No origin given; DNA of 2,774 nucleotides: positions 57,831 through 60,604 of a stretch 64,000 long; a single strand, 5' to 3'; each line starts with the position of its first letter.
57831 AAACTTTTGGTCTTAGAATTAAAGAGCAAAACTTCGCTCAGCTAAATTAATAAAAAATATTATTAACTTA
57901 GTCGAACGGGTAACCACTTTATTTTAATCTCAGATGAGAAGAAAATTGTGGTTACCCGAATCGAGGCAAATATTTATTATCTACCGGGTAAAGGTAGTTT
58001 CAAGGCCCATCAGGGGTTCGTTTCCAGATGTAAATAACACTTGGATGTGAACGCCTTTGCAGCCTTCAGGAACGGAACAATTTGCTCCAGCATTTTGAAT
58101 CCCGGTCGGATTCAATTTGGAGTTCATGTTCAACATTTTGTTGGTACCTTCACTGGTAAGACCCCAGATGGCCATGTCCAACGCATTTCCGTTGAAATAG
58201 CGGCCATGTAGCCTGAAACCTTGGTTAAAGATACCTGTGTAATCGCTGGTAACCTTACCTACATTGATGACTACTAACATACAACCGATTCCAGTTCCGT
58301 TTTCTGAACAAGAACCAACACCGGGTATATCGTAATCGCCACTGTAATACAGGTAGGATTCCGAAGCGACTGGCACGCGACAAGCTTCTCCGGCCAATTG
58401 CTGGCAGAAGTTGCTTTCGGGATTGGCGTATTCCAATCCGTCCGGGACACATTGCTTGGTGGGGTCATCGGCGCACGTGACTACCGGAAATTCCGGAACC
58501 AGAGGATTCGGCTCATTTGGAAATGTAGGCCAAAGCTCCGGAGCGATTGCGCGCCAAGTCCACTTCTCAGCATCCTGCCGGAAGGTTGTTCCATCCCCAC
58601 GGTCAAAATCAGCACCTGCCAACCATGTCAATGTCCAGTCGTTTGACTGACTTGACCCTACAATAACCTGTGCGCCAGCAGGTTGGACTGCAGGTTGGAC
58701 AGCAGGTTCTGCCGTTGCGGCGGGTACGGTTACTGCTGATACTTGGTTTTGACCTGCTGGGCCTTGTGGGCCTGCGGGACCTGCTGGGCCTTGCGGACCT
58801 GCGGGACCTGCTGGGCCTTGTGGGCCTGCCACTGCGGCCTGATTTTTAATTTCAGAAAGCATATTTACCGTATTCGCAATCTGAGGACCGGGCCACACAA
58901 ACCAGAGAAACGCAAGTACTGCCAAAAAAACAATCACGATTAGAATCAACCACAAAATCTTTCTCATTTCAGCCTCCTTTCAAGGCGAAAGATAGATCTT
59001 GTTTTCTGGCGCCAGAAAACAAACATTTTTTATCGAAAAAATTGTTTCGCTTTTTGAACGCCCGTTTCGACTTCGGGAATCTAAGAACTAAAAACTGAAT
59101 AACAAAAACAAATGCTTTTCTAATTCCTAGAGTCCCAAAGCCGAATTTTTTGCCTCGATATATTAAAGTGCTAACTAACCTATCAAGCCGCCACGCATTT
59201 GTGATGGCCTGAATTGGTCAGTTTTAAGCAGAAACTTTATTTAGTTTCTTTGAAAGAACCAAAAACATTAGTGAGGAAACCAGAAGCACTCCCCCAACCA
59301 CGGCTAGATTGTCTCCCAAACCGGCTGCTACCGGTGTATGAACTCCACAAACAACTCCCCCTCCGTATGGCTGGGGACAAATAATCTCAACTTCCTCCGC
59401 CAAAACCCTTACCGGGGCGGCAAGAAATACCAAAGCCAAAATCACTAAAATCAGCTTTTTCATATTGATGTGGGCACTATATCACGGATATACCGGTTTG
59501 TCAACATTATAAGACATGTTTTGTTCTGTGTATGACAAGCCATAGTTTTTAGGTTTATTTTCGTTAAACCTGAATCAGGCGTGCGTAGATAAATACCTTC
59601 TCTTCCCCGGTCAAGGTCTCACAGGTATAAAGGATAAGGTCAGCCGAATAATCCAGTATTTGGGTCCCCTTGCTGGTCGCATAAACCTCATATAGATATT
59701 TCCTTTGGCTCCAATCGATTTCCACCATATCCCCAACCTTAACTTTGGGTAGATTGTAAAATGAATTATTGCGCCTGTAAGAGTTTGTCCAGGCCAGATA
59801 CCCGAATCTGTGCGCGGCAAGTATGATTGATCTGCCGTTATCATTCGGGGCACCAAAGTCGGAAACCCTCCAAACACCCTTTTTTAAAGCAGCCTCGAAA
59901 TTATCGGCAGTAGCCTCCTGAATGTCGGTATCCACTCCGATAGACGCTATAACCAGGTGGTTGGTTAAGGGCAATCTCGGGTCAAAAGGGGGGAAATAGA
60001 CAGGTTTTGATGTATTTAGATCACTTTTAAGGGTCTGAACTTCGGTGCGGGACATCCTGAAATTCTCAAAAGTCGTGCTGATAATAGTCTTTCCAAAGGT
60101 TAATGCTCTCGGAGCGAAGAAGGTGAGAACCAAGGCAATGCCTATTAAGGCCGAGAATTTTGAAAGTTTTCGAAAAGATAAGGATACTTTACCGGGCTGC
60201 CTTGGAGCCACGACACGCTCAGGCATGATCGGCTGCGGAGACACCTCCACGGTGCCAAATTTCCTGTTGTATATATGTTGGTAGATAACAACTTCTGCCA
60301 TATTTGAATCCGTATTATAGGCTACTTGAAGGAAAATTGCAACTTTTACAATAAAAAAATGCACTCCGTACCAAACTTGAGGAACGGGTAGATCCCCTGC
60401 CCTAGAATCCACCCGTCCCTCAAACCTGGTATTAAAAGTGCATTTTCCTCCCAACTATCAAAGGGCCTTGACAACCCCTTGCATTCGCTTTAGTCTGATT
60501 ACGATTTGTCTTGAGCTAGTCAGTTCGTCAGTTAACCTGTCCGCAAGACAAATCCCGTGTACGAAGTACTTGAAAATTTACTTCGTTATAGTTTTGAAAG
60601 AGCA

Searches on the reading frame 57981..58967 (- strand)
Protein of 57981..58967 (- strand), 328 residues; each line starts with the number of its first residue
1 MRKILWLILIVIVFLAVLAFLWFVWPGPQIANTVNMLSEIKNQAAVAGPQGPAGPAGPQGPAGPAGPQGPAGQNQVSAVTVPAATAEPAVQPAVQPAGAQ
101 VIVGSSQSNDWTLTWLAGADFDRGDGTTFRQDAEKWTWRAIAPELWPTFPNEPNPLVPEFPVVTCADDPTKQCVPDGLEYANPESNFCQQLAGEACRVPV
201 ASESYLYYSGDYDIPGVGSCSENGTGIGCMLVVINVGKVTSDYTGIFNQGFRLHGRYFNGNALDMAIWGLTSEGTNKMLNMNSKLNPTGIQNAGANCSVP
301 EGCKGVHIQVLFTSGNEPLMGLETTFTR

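Call 55: search_protein_families(library=pfam, proteins=[window:57981-58967:-], max_evalue=0.001)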
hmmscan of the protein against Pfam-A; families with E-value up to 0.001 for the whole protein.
window:57981-58967:- (328 aa): 1 family
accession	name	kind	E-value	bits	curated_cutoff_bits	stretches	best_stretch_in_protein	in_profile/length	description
PF01391.23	Collagen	-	0.00043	20.4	27.2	1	48-73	28-53/60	Collagen triple helix repeat (20 copies)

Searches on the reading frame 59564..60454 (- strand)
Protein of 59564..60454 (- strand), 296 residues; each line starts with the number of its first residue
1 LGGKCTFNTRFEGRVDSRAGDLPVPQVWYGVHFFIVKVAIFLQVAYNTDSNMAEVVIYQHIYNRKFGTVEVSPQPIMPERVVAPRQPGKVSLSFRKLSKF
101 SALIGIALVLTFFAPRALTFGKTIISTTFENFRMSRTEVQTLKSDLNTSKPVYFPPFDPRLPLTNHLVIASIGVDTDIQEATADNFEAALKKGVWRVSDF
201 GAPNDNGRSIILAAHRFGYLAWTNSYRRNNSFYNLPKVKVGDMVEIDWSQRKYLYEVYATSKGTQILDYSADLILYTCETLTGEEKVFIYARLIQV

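Call 55: search_protein_families(library=pfam, proteins=[window:59564-60454:-], max_evalue=0.001)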
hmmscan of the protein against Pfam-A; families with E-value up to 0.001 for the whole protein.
window:59564-60454:- (296 aa): 1 family
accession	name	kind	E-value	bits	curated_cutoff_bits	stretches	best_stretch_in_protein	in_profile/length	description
PF04203.18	Sortase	-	3.1e-10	40.3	26.6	1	168-293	2-124/125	Sortase domain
